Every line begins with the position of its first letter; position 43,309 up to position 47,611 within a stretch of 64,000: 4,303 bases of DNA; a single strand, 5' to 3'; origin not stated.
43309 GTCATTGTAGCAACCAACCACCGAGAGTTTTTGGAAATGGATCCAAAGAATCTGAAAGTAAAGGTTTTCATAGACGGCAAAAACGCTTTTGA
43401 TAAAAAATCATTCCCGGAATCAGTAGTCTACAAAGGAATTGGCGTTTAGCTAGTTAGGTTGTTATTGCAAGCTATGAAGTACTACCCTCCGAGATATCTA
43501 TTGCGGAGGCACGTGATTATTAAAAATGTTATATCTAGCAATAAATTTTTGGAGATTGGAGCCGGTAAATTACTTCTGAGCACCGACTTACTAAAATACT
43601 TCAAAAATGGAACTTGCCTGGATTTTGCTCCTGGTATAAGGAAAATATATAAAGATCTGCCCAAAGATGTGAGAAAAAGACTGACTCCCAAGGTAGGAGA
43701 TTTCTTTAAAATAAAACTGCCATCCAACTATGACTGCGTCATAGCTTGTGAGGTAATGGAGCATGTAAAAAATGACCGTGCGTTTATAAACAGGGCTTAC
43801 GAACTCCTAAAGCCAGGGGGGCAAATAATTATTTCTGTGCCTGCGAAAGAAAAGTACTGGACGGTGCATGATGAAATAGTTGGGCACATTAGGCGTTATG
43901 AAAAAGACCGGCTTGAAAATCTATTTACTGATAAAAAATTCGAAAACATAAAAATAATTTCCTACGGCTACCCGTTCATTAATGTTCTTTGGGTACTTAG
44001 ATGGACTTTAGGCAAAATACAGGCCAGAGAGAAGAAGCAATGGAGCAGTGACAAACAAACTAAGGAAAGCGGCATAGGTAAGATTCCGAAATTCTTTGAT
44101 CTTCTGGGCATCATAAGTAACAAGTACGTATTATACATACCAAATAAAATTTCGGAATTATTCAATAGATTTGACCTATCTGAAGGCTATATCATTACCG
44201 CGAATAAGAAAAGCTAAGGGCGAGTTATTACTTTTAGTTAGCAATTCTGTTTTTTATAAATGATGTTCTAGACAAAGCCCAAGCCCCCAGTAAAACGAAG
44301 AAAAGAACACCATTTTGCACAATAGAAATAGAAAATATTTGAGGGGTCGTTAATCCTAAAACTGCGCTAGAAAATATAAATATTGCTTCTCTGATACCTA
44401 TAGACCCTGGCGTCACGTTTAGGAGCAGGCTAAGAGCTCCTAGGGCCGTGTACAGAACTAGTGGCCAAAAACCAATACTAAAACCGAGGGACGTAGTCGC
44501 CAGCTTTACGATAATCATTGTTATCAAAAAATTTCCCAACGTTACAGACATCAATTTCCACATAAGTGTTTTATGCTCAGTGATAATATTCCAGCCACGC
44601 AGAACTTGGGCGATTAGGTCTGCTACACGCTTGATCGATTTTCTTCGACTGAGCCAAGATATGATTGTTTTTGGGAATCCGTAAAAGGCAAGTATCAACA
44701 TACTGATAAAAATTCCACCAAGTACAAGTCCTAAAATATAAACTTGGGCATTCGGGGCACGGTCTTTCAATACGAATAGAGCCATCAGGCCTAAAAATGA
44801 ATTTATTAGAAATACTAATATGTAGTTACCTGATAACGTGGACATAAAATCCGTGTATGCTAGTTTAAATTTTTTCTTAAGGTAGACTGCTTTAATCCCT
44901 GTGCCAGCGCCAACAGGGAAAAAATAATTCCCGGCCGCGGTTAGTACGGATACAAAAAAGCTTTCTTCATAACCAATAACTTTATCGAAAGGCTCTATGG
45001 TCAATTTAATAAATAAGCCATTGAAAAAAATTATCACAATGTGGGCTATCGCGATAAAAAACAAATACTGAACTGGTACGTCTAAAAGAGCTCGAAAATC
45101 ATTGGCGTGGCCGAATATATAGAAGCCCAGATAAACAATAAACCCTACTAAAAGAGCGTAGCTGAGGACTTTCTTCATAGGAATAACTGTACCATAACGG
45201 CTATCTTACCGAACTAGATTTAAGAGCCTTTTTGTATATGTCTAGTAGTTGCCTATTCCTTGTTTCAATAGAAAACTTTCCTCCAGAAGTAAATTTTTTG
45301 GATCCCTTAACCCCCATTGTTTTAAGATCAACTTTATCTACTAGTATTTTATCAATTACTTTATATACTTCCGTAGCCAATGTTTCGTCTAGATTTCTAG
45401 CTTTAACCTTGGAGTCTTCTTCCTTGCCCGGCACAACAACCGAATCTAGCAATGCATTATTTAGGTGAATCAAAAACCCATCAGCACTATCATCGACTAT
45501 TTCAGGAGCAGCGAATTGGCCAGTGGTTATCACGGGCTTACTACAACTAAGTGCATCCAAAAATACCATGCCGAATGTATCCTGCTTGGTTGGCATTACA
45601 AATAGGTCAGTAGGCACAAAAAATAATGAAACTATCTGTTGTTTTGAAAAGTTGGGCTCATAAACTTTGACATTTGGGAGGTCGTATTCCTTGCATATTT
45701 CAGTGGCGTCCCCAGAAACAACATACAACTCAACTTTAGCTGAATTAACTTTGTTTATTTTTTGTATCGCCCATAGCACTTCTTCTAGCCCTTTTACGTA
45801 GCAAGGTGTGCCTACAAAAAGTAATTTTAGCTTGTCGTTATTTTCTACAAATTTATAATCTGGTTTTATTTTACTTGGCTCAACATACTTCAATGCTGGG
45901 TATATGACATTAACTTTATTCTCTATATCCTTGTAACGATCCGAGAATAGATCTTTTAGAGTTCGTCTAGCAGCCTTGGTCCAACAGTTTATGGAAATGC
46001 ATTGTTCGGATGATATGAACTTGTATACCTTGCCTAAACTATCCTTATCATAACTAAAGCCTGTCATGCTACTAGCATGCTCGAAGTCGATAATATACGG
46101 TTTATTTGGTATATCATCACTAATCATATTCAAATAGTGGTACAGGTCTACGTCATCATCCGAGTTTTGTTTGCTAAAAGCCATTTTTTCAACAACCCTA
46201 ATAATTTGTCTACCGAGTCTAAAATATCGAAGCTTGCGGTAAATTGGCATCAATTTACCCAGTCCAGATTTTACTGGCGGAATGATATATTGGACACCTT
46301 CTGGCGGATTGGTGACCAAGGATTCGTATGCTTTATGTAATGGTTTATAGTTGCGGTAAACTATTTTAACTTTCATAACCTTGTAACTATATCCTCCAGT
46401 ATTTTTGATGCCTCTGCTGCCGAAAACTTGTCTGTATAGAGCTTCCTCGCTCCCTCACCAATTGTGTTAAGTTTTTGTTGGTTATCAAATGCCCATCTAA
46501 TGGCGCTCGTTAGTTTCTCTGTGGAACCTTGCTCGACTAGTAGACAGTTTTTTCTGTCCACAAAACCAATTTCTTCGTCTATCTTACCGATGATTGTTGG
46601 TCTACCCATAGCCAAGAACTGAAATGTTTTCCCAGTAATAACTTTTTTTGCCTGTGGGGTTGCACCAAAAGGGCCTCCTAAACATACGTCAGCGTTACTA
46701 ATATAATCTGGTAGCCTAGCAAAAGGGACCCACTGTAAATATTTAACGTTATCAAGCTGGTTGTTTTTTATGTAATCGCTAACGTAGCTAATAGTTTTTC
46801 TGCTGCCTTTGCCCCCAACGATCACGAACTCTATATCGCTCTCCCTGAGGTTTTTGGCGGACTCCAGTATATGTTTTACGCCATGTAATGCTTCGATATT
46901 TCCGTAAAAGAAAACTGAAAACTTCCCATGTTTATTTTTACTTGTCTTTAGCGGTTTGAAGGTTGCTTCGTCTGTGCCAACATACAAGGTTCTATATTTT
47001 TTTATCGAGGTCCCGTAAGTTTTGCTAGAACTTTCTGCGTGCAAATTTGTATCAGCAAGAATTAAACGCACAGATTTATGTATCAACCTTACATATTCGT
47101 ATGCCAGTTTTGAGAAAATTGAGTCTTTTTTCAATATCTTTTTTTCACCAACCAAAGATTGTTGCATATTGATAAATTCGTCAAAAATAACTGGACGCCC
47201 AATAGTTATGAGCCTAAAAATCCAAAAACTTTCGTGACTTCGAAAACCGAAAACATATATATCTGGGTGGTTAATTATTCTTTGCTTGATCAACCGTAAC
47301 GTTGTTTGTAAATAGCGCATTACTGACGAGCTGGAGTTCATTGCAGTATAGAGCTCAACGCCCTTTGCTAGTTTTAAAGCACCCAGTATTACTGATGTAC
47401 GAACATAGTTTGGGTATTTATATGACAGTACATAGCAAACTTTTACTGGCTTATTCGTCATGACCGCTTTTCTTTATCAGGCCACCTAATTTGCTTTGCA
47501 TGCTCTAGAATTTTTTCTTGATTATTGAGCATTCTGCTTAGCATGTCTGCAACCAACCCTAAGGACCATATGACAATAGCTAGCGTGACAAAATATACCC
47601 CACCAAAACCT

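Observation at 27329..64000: About 37-kb contiguous envelope glycopolymer locus resembling streptococcal rhamnose-polysaccharide (RGP/GAC-type) logic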

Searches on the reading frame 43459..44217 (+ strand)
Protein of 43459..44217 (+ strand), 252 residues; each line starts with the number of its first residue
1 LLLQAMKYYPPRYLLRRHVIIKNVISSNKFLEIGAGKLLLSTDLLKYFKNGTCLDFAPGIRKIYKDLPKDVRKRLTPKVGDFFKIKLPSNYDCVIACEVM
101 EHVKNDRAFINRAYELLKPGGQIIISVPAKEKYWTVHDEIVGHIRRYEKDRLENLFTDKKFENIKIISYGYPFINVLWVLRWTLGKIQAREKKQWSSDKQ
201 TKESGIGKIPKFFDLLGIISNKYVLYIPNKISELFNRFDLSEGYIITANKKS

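Call 4: search_protein_families(library=pfam, proteins=[window:43459-44217:+])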
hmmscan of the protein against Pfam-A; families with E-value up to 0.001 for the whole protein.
window:43459-44217:+ (252 aa): 6 families
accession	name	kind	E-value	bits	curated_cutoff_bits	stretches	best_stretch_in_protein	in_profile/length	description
PF08241.18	Methyltransf_11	-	1.9e-11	44.9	21.2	1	31-125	1-95/95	Methyltransferase domain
PF13489.12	Methyltransf_23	-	2.5e-11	44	27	1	26-165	22-163/164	Methyltransferase domain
PF08242.18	Methyltransf_12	-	3.1e-11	44.3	30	1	31-122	1-97/98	Methyltransferase domain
PF13649.12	Methyltransf_25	-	2.1e-08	35.2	27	1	31-121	2-97/97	Methyltransferase domain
PF13847.12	Methyltransf_31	-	1.3e-05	25.3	27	1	73-129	54-113/145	Methyltransferase domain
PF00398.26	RrnaAD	-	4.4e-05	23.1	24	1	25-92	29-95/263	Ribosomal RNA adenine dimethylase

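Call 65: search_protein_families(library=ncbifam, proteins=[window:43459-44217:+], max_evalue=0.00001)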
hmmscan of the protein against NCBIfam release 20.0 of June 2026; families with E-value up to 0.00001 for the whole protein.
window:43459-44217:+ (252 aa): 2 families
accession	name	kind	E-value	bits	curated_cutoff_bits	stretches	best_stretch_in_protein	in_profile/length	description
TIGR02072.1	BioC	equivalog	1.1e-09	38.5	184.95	1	25-166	33-176/244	malonyl-ACP O-methyltransferase BioC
TIGR01983.1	UbiG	equivalog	1.3e-09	37.7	102.95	1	23-127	46-153/228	bifunctional 2-polyprenyl-6-hydroxyphenol methylase/3-demethylubiquinol 3-O-methyltransferase UbiG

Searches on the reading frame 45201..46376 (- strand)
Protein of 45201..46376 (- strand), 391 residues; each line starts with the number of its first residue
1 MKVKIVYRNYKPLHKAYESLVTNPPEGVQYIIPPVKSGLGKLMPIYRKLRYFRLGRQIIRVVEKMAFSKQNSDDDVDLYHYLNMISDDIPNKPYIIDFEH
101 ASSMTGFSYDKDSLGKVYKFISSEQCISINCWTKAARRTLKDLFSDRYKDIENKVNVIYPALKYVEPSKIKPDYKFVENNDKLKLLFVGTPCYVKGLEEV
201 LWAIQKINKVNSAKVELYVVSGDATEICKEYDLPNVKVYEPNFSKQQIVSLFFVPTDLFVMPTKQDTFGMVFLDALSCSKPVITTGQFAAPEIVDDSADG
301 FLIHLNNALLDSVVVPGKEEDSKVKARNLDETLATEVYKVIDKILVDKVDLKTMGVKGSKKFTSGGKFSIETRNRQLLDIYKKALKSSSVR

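Call 4: search_protein_families(library=pfam, proteins=[window:45201-46376:-])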
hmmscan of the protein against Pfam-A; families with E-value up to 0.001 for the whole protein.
window:45201-46376:- (391 aa): 3 families
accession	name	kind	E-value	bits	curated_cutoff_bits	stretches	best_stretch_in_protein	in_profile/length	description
PF13692.12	Glyco_trans_1_4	-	1.7e-14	54.7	27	1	184-307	3-128/142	Glycosyl transferases group 1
PF00534.26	Glycos_transf_1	-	6e-14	52.4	26.4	1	176-307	9-144/172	Glycosyl transferases group 1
PF20706.3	GT4-conflict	-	3.8e-05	23.3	26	1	153-342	172-356/385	Family 4 Glycosyltransferase in conflict systems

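Call 9: search_protein_families(library=ncbifam, proteins=[window:45201-46376:-], max_evalue=0.01)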
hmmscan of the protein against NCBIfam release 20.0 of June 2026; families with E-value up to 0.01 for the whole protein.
window:45201-46376:- (391 aa): 17 families
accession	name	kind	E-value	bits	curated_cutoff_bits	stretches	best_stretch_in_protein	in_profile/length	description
TIGR02149.1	glgA_Coryne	subfamily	3.6e-15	56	302.4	1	147-384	162-390/391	glycogen synthase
TIGR03999.1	thiol_BshA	equivalog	1.4e-11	43.9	273.7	1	151-307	165-324/375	N-acetyl-alpha-D-glucosaminyl L-malate synthase BshA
TIGR04157.1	glyco_rSAM_CFB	subfamily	4.9e-08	32.4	400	1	141-307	181-352/406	TIGR04157 family glycosyltransferase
NF041876.1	EPS_EpsE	equivalog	7e-08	32.1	400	1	256-306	296-346/389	exopolysaccharide biosynthesis GT4 family glycosyltransferase EpsE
NF053787.1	GlcN_PG_synth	equivalog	1.9e-07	30.3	480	1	181-303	196-308/361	N-acetylglucosaminyl phosphatidylglycerol synthase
NF047684.1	TeichurnBiosyTuaC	equivalog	7.4e-07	28.4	550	1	180-304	217-337/391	teichuronic acid biosynthesis protein TuaC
NF047880.1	glyco_SdgA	exception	8.5e-07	27.9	800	1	69-308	215-443/488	serine-aspartate repeat adhesin O-glycosyltransferase SdgA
TIGR03449.1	mycothiol_MshA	equivalog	1.7e-05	23.9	462.5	1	226-304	275-352/406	D-inositol-3-phosphate glycosyltransferase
TIGR03088.1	stp2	hypoth_equivalog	4.5e-05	22.7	409.05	1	179-307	191-324/374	TIGR03088 family PEP-CTERM/XrtA system glycosyltransferase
NF053513.1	Gtran_IagA_BgsA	equivalog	8.8e-05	21.7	460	1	175-283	154-263/333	LTA glycolipid anchor biosynthesis glycosyltransferase, IagA/BgsA family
NF038295.1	EPS_HpsP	equivalog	0.0011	18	550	1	250-329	282-361/388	hormogonium polysaccharide biosynthesis glycosyltransferase HpsP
NF012028.0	PRK15484.1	subfamily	0.0012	18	618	1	250-309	271-329/380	lipopolysaccharide N-acetylglucosaminyltransferase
TIGR04047.1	MSMEG_0565_glyc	hypoth_equivalog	0.0024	17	259.85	1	244-294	266-315/373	MSMEG_0565 family glycosyltransferase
TIGR02472.1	sucr_P_syn_N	equivalog_domain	0.0036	16.2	576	1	229-308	311-394/439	sucrose-phosphate synthase, putative, glycosyltransferase domain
TIGR02470.1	sucr_synth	equivalog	0.0038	15.4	810.4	1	258-306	646-694/784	sucrose synthase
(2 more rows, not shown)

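Call 11: find_encoding_contigs(protein=window:45201-46376:-, flank=10000, max_places=6)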
Protein window:45201-46376:- (391 aa): 1 contig read that carries it; 1 place shown.
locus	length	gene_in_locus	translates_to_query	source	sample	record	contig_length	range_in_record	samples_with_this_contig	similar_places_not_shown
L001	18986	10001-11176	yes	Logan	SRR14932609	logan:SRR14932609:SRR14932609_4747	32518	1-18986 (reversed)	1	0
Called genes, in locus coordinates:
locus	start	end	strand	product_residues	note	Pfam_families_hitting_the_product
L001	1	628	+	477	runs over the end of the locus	-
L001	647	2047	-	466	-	-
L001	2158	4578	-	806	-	-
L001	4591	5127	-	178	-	-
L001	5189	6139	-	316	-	PF00535:Glycos_transf_2, PF13641:Glyco_tranf_2_3 (weak)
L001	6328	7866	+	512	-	-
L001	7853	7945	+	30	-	-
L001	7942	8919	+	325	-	PF00535:Glycos_transf_2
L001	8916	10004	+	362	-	PF00534:Glycos_transf_1, PF13692:Glyco_trans_1_4, PF13524:Glyco_trans_1_2 (weak)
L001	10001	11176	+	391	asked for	PF00534:Glycos_transf_1, PF13692:Glyco_trans_1_4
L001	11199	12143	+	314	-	PF03706:LPG_synthase_TM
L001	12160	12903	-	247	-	PF13489:Methyltransf_23, PF13847:Methyltransf_31 (weak), PF08241:Methyltransf_11, PF08242:Methyltransf_12, PF13649:Methyltransf_25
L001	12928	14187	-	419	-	PF01210:NAD_Gly3P_dh_N (weak), PF03446:NAD_binding_2, PF03721:UDPG_MGDP_dh_N, PF03807:F420_oxidored (faint), PF00984:UDPG_MGDP_dh, PF03720:UDPG_MGDP_dh_C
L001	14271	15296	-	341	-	PF01210:NAD_Gly3P_dh_N, PF02629:CoA_binding (faint), PF03446:NAD_binding_2 (weak), PF03807:F420_oxidored (faint), PF07479:NAD_Gly3P_dh_C, PF20618:GPD_NAD_C_bact (weak)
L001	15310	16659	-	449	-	PF01210:NAD_Gly3P_dh_N (weak), PF01262:AlaDh_PNT_C (weak), PF02737:3HCDH_N (weak), PF03446:NAD_binding_2 (weak), PF03721:UDPG_MGDP_dh_N, PF03807:F420_oxidored (faint), PF00984:UDPG_MGDP_dh, PF03720:UDPG_MGDP_dh_C, +1 more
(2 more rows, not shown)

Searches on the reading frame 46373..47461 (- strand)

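Call 5: search_protein_families(library=pfam, proteins=[window:46373-47461:-])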
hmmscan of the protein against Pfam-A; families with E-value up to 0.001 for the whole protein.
window:46373-47461:- (362 aa): 3 families
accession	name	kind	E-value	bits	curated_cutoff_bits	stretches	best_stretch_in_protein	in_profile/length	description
PF13692.12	Glyco_trans_1_4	-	3e-11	44.2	27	1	182-326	3-141/142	Glycosyl transferases group 1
PF00534.26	Glycos_transf_1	-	1e-10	41.9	26.4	1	175-260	10-96/172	Glycosyl transferases group 1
PF13524.12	Glyco_trans_1_2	-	3.4e-06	27.5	25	1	197-348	4-135/144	Glycosyl transferase-like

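Call 9: search_protein_families(library=ncbifam, proteins=[window:46373-47461:-], max_evalue=0.01)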
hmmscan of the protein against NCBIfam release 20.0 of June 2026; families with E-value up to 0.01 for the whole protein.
window:46373-47461:- (362 aa): 6 families
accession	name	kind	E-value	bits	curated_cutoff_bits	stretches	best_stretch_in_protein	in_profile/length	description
NF007640.0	PRK10307.1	subfamily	1.9e-14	53.4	276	1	181-348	230-393/411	WcaI family glycosyltransferase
NF041876.1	EPS_EpsE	equivalog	4.4e-08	32.8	400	1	138-354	170-388/389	exopolysaccharide biosynthesis GT4 family glycosyltransferase EpsE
TIGR04007.1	wcaI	equivalog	8.8e-08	31.2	800.45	1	179-329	230-379/407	colanic acid biosynthesis glycosyltransferase WcaI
NF047676.1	TeichurnBiosyTuaH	equivalog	4.3e-07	29.2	550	1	123-292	152-319/384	teichuronic acid biosynthesis protein TuaH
NF046085.1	XrtY_assoc_Gly1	equivalog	0.0012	17.8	400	1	171-349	200-371/387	XrtY-associated glycosyltransferase XYAG1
TIGR03088.1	stp2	hypoth_equivalog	0.0091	15.1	409.05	0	199-353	219-364/374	TIGR03088 family PEP-CTERM/XrtA system glycosyltransferase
